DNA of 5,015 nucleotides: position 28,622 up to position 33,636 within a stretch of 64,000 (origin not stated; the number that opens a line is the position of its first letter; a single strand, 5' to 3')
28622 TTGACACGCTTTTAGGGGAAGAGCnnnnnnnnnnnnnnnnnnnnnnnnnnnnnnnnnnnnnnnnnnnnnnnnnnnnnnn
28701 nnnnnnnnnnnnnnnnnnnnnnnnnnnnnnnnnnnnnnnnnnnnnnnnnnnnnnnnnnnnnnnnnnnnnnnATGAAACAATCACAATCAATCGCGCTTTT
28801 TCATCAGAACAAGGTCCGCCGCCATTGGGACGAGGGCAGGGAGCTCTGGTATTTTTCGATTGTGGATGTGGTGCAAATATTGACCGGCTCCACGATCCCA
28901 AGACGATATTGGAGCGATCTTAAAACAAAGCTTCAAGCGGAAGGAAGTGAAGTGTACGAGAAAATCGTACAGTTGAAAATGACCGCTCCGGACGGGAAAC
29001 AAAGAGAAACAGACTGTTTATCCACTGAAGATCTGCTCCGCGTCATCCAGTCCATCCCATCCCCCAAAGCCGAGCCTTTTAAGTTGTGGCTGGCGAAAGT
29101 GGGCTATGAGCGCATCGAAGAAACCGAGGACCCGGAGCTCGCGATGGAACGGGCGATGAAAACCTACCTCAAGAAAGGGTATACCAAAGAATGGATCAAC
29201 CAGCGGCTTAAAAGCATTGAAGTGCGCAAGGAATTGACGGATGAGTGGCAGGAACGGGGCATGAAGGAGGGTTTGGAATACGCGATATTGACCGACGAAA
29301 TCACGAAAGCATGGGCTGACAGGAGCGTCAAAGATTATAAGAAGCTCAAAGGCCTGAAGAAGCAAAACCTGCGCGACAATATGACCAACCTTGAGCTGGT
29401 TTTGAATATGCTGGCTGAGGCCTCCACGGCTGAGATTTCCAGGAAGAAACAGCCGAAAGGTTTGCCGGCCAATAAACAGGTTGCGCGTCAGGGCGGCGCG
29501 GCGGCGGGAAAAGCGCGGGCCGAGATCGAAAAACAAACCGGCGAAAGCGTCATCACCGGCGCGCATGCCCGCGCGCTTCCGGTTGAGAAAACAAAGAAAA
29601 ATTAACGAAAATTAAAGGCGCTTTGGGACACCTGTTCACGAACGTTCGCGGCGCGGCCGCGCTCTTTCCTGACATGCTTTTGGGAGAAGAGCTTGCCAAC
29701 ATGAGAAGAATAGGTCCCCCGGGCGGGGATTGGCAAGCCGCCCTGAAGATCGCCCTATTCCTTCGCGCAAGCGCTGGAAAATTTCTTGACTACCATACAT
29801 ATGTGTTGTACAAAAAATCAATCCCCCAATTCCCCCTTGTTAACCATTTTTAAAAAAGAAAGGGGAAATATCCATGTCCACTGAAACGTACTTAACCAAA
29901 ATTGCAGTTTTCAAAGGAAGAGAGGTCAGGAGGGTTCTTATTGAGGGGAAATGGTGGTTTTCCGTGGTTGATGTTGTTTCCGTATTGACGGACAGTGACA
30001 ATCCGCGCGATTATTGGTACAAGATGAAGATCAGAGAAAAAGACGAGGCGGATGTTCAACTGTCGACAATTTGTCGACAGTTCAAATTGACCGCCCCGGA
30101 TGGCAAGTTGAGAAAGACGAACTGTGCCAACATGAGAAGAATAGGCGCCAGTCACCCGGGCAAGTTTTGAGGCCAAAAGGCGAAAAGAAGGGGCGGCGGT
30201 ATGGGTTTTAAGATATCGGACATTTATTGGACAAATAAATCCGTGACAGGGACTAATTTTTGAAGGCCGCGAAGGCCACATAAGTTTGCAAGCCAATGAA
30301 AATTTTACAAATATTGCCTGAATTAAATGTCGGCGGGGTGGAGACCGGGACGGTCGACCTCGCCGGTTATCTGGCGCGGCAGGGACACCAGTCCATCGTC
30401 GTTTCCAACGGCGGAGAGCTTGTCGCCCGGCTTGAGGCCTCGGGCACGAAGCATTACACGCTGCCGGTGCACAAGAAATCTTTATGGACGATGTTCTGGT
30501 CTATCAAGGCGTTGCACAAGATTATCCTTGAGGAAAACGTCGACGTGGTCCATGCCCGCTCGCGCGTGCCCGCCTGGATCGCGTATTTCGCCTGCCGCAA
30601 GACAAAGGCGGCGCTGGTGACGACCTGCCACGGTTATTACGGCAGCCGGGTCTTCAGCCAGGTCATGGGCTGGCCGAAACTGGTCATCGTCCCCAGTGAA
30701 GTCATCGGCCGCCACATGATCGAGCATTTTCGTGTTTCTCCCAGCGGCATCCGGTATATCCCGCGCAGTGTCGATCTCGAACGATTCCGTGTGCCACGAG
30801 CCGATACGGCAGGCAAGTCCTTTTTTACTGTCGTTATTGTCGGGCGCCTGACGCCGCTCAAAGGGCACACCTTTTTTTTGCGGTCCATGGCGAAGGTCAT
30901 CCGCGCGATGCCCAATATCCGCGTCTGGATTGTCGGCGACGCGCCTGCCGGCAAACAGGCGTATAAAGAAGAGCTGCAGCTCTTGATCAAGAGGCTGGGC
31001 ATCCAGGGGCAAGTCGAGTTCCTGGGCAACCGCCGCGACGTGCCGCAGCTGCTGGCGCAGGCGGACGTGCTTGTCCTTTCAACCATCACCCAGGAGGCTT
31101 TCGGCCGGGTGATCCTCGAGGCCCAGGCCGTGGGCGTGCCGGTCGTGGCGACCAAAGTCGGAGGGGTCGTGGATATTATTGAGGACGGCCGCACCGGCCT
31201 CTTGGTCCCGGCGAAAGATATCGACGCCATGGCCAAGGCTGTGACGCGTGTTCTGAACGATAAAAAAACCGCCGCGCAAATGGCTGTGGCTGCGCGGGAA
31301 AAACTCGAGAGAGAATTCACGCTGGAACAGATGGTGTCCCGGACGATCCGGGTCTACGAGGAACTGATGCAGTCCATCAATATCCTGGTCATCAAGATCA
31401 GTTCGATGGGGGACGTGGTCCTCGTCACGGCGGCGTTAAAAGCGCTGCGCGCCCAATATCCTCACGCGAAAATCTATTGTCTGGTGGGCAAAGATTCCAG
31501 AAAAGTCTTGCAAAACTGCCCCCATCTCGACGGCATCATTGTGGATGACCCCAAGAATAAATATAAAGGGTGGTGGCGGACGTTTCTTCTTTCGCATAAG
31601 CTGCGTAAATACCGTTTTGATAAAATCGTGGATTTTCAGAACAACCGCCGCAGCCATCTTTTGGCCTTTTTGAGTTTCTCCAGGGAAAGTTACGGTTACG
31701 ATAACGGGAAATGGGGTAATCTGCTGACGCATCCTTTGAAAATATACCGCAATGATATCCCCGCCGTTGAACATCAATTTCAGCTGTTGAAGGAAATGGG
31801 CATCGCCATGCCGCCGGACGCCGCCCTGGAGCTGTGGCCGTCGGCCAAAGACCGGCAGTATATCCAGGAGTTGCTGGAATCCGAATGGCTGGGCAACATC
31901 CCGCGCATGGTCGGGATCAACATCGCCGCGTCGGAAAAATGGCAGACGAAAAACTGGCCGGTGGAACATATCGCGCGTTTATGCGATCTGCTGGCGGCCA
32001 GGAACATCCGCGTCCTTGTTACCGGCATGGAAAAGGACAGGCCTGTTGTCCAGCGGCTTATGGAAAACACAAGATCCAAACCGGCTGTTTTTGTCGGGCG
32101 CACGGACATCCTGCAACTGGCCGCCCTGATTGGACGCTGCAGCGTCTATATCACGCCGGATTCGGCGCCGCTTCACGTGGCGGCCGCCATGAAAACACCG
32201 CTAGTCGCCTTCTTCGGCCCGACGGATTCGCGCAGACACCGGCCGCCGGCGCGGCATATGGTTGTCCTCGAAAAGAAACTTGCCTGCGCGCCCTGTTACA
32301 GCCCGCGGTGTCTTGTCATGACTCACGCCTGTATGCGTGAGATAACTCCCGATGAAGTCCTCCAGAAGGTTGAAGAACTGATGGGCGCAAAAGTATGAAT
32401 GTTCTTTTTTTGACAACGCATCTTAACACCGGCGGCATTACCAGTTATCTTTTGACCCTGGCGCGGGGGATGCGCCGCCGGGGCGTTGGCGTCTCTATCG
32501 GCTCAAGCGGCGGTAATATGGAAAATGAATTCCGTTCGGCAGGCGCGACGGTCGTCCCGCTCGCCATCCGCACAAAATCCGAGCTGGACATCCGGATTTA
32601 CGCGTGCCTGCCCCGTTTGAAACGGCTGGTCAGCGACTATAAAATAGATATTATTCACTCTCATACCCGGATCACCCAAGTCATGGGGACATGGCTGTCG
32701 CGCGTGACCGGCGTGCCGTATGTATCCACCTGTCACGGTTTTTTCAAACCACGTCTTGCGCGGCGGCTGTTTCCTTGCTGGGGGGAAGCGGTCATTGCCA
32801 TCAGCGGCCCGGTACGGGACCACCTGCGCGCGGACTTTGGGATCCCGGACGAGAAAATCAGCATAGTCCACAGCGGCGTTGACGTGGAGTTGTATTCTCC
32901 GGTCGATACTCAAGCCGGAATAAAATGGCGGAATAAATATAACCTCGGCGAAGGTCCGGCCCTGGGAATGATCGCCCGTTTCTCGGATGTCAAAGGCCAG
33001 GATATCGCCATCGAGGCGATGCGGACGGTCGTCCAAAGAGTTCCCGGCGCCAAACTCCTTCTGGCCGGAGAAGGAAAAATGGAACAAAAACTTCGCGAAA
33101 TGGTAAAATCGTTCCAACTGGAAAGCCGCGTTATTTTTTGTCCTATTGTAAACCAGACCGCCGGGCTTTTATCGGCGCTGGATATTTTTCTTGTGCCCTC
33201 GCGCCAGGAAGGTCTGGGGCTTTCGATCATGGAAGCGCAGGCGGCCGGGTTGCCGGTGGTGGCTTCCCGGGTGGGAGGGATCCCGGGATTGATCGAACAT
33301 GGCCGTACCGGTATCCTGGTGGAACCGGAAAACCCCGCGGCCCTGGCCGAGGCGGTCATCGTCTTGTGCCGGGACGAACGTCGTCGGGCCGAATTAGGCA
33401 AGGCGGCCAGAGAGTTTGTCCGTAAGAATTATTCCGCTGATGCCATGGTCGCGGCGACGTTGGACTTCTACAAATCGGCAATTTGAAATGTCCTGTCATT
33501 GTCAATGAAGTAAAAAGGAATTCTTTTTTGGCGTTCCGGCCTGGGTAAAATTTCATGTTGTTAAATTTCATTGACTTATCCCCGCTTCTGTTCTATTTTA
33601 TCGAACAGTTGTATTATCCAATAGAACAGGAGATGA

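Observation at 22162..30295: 8-kb accessory/defense island inserted between the lipid A genes and the LPS-core glycosyltransferase genes, built as a chain of repeat-bracketed cassettes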

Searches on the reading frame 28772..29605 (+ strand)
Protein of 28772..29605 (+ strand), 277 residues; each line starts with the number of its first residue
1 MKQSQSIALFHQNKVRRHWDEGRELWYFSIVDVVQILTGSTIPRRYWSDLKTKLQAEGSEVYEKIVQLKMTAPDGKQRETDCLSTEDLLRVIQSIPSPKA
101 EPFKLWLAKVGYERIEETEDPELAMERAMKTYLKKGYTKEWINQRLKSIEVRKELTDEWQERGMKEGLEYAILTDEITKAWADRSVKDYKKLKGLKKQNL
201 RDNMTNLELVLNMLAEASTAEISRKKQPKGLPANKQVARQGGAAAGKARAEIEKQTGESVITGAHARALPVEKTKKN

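Call 8: search_protein_families(library=pfam, proteins=[window:28772-29605:+], max_evalue=0.01)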
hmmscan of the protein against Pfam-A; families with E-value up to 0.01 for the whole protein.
window:28772-29605:+ (277 aa): 1 family
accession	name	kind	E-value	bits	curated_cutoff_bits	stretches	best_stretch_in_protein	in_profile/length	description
PF02498.22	Bro-N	-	4.9e-10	40.3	25.6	1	15-109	2-92/96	BRO family, N-terminal domain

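Call 9: search_protein_families(library=padloc, proteins=[window:28772-29605:+], max_evalue=0.01)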
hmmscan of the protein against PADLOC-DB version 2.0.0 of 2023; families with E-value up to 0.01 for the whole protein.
window:28772-29605:+ (277 aa): 4 families
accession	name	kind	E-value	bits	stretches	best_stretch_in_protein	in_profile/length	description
PDLC04920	PDC-S13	-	3.6e-130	431.4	1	1-273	1-273/286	-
PDLC04841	PDC-S04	-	1.7e-24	85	1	1-109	1-112/292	-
PDLC04919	PDC-S13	-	8.5e-07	26.5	1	139-245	131-238/281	-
PDLC04962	PDC-S22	-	0.0003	17.9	1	102-224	127-241/281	-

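Call 30: search_protein_families(library=ncbifam, proteins=[window:28772-29605:+], max_evalue=0.01)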
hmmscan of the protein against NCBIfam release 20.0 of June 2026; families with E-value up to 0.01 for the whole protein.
window:28772-29605:+ (277 aa): 1 family
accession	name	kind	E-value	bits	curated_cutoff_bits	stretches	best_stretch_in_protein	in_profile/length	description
NF008573.0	PRK11525.1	equivalog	1.3e-05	24.7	242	1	122-252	122-248/288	DNA damage-inducible protein D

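Call 31: search_protein_families(library=phrogs, proteins=[window:28772-29605:+], max_evalue=0.001)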
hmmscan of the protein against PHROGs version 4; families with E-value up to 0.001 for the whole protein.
window:28772-29605:+ (277 aa): 5 families
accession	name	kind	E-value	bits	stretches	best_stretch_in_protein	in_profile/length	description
phrog_15286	-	unknown function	2.4e-113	378.7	1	3-265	3-265/274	-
phrog_28094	-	unknown function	5.3e-16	59.6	1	209-262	1-54/66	-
phrog_2657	-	transcription regulation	1.1e-05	25.8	1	128-210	109-193/243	transcriptional regulator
phrog_8036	-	unknown function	0.00033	21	1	135-257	135-255/290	-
phrog_2899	-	transcription regulation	0.00043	21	1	5-187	5-171/263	anti-repressor Ant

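Call 73: find_related_loci(query=window:28772-29605:+, collection=viral_contigs, flank=3000)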
Query window:28772-29605:+ (277 aa) in viral_contigs; peptide patterns used: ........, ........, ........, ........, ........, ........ (x = any residue, [..] = any of these).
16 stretches matched a pattern; 5 encode a relative of the query (tblastn E <= 1e-3); 5 distinct loci.
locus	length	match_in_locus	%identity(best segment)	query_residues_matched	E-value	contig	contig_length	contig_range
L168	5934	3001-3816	56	6-276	3e-102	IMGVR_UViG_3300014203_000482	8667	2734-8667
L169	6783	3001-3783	62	7-266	2e-98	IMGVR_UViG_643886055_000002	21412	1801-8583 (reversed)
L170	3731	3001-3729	51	1-243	7e-82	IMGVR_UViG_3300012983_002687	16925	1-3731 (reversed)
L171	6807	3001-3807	51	1-266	2e-81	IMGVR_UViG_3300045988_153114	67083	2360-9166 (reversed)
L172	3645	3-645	65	53-266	1e-76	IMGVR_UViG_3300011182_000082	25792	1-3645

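Call 75: find_homologous_proteins(query=window:28772-29605:+, max_evalue=1e-40)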
Query window:28772-29605:+ (277 aa): 8000 proteins with E <= 1e-40 among 8000 candidates; the best 120 are listed.
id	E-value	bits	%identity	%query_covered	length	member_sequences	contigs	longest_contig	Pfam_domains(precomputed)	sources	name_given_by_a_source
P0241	7.4e-170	581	97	100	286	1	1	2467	PF02498.23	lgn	-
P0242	5.3e-169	579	97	100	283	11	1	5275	PF02498.23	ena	-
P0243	1.3e-159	548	92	97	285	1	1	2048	PF02498.23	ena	-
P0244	7.8e-158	542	91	97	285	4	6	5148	PF02498.23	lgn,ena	-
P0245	1.8e-157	541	91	97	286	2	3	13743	PF02498.23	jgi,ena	-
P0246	7.5e-157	539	89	99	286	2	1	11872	PF02498.23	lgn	-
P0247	1.5e-156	538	89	97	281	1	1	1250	PF02498.23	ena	-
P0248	4.3e-156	536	89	100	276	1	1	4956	PF02498.23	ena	-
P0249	1.1e-155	535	88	100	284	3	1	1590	PF02498.23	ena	-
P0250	1.2e-155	535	90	97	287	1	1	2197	PF02498.23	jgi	jgi:prophage antirepressor-like protein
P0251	1.3e-155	535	88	100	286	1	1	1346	PF02498.23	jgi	jgi:prophage antirepressor-like protein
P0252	3.6e-155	533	88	100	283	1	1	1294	PF02498.23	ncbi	-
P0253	9.7e-155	532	88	100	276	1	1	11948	PF02498.23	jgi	-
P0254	1.7e-153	528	89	95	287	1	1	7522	PF02498.23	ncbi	-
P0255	3.7e-153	527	89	95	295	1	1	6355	PF02498.23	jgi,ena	-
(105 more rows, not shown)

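Call 76: find_encoding_contigs(protein=P0242, flank=3000, max_places=3)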
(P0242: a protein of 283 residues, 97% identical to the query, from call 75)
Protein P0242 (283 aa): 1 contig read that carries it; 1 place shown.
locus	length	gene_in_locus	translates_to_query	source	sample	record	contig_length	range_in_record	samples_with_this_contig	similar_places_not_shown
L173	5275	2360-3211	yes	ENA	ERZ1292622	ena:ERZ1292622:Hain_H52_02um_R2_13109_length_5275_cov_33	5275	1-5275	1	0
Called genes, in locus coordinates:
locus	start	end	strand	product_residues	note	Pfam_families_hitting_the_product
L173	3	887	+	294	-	?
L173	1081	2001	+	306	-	-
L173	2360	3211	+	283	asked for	PF02498:Bro-N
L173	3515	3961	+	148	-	-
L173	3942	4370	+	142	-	-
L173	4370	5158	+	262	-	PF11535:Calci_bind_CcbP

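Call 77: find_encoding_contigs(protein=P0245, flank=3000, max_places=3)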
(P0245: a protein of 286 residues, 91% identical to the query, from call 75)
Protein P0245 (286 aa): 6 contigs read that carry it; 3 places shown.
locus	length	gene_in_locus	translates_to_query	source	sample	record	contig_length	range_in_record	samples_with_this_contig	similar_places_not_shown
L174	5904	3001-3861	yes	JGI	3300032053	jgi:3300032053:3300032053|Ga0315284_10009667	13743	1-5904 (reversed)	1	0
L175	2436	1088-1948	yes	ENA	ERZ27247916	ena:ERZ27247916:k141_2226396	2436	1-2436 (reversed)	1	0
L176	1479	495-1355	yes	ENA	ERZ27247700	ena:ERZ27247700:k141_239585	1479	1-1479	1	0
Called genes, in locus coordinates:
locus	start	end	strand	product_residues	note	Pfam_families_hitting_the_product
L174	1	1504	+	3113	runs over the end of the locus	?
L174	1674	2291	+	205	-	PF08279:HTH_11 (faint), PF01978:TrmB (faint), PF22600:MTPAP-like_central (weak), PF01909:NTP_transf_2, PF18765:Polbeta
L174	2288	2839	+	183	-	PF05168:HEPN (weak)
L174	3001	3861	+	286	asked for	PF02498:Bro-N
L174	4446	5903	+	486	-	?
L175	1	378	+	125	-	?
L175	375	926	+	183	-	PF05168:HEPN (weak)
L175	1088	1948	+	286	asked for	PF02498:Bro-N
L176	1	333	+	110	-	?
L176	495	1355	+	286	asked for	PF02498:Bro-N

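Call 78: find_encoding_contigs(protein=P0246, flank=3000, max_places=3)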
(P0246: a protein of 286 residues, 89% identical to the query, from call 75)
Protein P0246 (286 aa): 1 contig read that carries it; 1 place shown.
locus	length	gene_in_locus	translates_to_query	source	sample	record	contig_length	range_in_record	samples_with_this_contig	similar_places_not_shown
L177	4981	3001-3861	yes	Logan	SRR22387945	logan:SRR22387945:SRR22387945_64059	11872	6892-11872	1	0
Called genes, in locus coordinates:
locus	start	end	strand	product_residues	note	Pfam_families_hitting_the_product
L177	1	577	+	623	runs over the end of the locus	PF00122:E1-E2_ATPase, PF00702:Hydrolase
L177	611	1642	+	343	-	PF17761:DUF1016_N, PF00565:SNase (weak)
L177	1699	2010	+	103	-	PF12161:HsdM_N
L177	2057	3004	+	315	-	PF02384:N6_Mtase, PF07669:Eco57I (faint)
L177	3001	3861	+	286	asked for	PF02498:Bro-N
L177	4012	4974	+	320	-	PF01420:Methylase_S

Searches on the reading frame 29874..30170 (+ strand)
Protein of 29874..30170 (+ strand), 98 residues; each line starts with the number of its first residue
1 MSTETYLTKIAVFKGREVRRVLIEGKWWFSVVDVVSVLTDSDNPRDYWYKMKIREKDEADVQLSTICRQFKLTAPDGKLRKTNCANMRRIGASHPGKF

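Call 8: search_protein_families(library=pfam, proteins=[window:29874-30170:+], max_evalue=0.01)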
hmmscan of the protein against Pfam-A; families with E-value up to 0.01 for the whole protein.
window:29874-30170:+ (98 aa): 0 families

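Call 9: search_protein_families(library=padloc, proteins=[window:29874-30170:+], max_evalue=0.01)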
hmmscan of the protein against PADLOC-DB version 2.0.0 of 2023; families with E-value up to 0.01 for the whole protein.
window:29874-30170:+ (98 aa): 3 families
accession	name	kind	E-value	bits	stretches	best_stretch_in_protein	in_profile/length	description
PDLC04920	PDC-S13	-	5e-29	99.5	1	8-89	5-87/286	-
PDLC04841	PDC-S04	-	7.6e-16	56.6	1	9-89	6-90/292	-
PDLC04860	PDC-S05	-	0.00072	17.4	1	2-92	15-102/141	-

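Call 30: search_protein_families(library=ncbifam, proteins=[window:29874-30170:+], max_evalue=0.01)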
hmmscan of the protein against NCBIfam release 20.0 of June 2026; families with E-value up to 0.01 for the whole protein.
window:29874-30170:+ (98 aa): 0 families

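Call 31: search_protein_families(library=phrogs, proteins=[window:29874-30170:+], max_evalue=0.001)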
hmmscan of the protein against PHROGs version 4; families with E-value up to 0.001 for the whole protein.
window:29874-30170:+ (98 aa): 1 family
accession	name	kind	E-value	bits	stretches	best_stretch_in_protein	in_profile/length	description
phrog_15286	-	unknown function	8e-20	72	1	9-90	6-88/274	-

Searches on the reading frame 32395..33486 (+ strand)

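Call 20: search_protein_families(library=pfam, proteins=[window:32395-33486:+], max_evalue=0.001)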
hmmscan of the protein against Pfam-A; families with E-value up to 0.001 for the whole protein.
window:32395-33486:+ (363 aa): 7 families
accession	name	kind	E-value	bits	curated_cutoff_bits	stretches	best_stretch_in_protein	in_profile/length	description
PF00534.26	Glycos_transf_1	-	7.2e-39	133.5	26.4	1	178-340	5-171/172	Glycosyl transferases group 1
PF13692.12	Glyco_trans_1_4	-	3.1e-37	128.4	27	1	188-327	2-142/142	Glycosyl transferases group 1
PF13439.12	Glyco_transf_4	-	1.5e-27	97.1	28.5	1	13-165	2-169/170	Glycosyltransferase Family 4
PF13579.12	Glyco_trans_4_4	-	6.2e-19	69.3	29.7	1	13-161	1-158/158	Glycosyl transferase 4-like domain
PF20706.3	GT4-conflict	-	3e-12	46.6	26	1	186-348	196-360/385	Family 4 Glycosyltransferase in conflict systems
PF13477.12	Glyco_trans_4_2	-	1.5e-08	35.3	23.4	1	18-115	12-108/139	Glycosyl transferase 4-like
PF13524.12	Glyco_trans_1_2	-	2.6e-08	34.4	25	1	254-356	39-143/144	Glycosyl transferase-like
